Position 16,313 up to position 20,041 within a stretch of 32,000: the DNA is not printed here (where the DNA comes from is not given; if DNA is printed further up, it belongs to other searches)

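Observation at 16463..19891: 1142-aa fusion of two HdrA-like modules carrying an inserted pseudo-receiver (CheY-like) domain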

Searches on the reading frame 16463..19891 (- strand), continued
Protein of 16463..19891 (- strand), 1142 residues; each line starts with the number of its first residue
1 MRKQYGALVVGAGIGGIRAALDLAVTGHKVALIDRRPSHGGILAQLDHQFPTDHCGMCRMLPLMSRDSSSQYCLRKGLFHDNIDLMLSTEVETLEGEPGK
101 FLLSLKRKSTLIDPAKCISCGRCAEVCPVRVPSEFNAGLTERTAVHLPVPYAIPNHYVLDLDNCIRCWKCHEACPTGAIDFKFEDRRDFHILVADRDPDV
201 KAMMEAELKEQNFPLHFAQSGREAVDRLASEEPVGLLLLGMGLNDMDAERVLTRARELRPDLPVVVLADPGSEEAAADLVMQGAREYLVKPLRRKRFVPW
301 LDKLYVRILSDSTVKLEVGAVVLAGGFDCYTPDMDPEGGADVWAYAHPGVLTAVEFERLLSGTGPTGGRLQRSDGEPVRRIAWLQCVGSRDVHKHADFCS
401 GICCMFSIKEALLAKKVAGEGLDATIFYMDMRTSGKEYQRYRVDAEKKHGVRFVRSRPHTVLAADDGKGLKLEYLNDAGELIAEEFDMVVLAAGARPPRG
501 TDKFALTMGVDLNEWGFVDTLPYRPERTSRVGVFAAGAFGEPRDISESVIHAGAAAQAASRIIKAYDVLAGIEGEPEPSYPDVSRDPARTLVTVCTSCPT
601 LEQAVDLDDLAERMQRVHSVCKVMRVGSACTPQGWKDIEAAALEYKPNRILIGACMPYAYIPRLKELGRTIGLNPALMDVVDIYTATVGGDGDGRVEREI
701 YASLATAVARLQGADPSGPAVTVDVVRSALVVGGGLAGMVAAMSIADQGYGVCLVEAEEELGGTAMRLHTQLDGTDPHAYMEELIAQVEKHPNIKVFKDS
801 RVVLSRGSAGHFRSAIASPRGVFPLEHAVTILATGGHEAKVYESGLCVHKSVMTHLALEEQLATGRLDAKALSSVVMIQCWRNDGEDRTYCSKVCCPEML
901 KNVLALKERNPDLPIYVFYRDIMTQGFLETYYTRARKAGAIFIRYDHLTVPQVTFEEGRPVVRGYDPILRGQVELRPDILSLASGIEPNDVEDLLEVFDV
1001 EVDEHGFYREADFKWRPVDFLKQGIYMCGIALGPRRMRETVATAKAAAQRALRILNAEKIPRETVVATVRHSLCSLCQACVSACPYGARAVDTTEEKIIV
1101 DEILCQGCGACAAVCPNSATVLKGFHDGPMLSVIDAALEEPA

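Call 52: fold_search(model_id=the predicted structure, library=pdb)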
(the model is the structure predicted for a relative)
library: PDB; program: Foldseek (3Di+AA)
matches with E <= 10: 1978; with E <= 0.001: 940
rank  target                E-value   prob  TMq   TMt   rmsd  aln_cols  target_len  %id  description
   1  8rvu_A                3.9e-43  1.00  0.36  0.61   9.8       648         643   24  CryoEM structure of the Elp-Hdr complex of Methanothermobacter marburgensis state 2 (composite structure) (released 2025-05-14)
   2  5odc_A                1.5e-42  1.00  0.33  0.53  11.6       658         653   25  Heterodisulfide reductase / [NiFe]-hydrogenase complex from Methanothermococcus thermolithotrophicus at 2.3 A resoluti (released 2017-08-30)
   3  8rvy_A                1.9e-42  1.00  0.39  0.65   6.6       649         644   25  CryoEM structure of the Elp-Hdr complex of Methanothermobacter marburgensis state 1 (composite structure) (released 2025-05-14)
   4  7bkb_A                5.2e-42  1.00  0.37  0.59   9.7       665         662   23  Formate dehydrogenase - heterodisulfide reductase - formylmethanofuran dehydrogenase complex from Methanospirillum hun (released 2021-09-29)
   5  5odi_A                2.0e-41  1.00  0.32  0.52  11.6       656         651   25  Heterodisulfide reductase / [NiFe]-hydrogenase complex from Methanothermococcus thermolithotrophicus cocrystallized wi (released 2017-08-30)
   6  5odh_A                2.2e-41  1.00  0.32  0.51  11.9       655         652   25  Heterodisulfide reductase / [NiFe]-hydrogenase complex from Methanothermococcus thermolithotrophicus soaked with heter (released 2017-08-30)
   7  7bkd_A                1.1e-40  1.00  0.40  0.67   7.1       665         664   23  Formate dehydrogenase - heterodisulfide reductase - formylmethanofuran dehydrogenase complex from Methanospirillum hun (released 2021-09-29)
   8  8rwn_A                2.7e-37  1.00  0.34  0.88   5.2       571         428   27  CryoEM structure of the Hdr(ABC)2 subunits of the Elp-Hdr complex of Methanothermobacter marburgensis (released 2025-05-14)
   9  8rvu_a                3.9e-37  1.00  0.34  0.88   5.1       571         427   27  CryoEM structure of the Elp-Hdr complex of Methanothermobacter marburgensis state 2 (composite structure) (released 2025-05-14)
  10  7bke_A                7.7e-35  1.00  0.34  0.84   4.9       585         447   27  Formate dehydrogenase - heterodisulfide reductase - formylmethanofuran dehydrogenase complex from Methanospirillum hun (released 2021-09-29)
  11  7bkd_a                2.0e-33  1.00  0.34  0.84   4.8       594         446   27  Formate dehydrogenase - heterodisulfide reductase - formylmethanofuran dehydrogenase complex from Methanospirillum hun (released 2021-09-29)
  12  6tjr_A                2.0e-25  1.00  0.27  0.86   2.8       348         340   25  Structure of HdrA-like subunit from Hyphomicrobium denitrificans (released 2020-08-19)
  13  3ab1_B                3.5e-14  1.00  0.15  0.40  10.5       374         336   16  Crystal Structure of Ferredoxin NADP+ Oxidoreductase (released 2010-11-24)
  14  3cty_A                3.9e-14  1.00  0.21  0.68   5.1       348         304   14  Crystal structure of T. acidophilum thioredoxin reductase (released 2009-02-24)
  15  3cty_B                3.9e-14  1.00  0.21  0.67   5.3       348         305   14  Crystal structure of T. acidophilum thioredoxin reductase (released 2009-02-24)
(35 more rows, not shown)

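Call 65: search_protein_families(library=ncbifam, proteins=[L002:3173-4285:+], max_evalue=1e-10)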
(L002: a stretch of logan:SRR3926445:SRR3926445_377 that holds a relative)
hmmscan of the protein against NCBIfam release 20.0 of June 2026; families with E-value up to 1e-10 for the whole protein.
L002:3173-4285:+ (370 aa): 4 families
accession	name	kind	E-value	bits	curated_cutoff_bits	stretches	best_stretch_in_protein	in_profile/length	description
NF006807.0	PRK09325.1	subfamily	2.7e-35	121.8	269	1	85-364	3-274/283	coenzyme F420-reducing hydrogenase subunit beta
TIGR03289.1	frhB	equivalog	3e-28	98.7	331.5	1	87-328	2-236/275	coenzyme F420 hydrogenase subunit beta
NF040616.1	F420_dehyd_FpoF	exception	1.3e-18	67.1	475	1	13-325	4-294/337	F420H2 dehydrogenase subunit FpoF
NF006808.0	PRK09326.1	equivalog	6.1e-18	64.8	444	1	13-324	5-294/341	F420H2 dehydrogenase subunit F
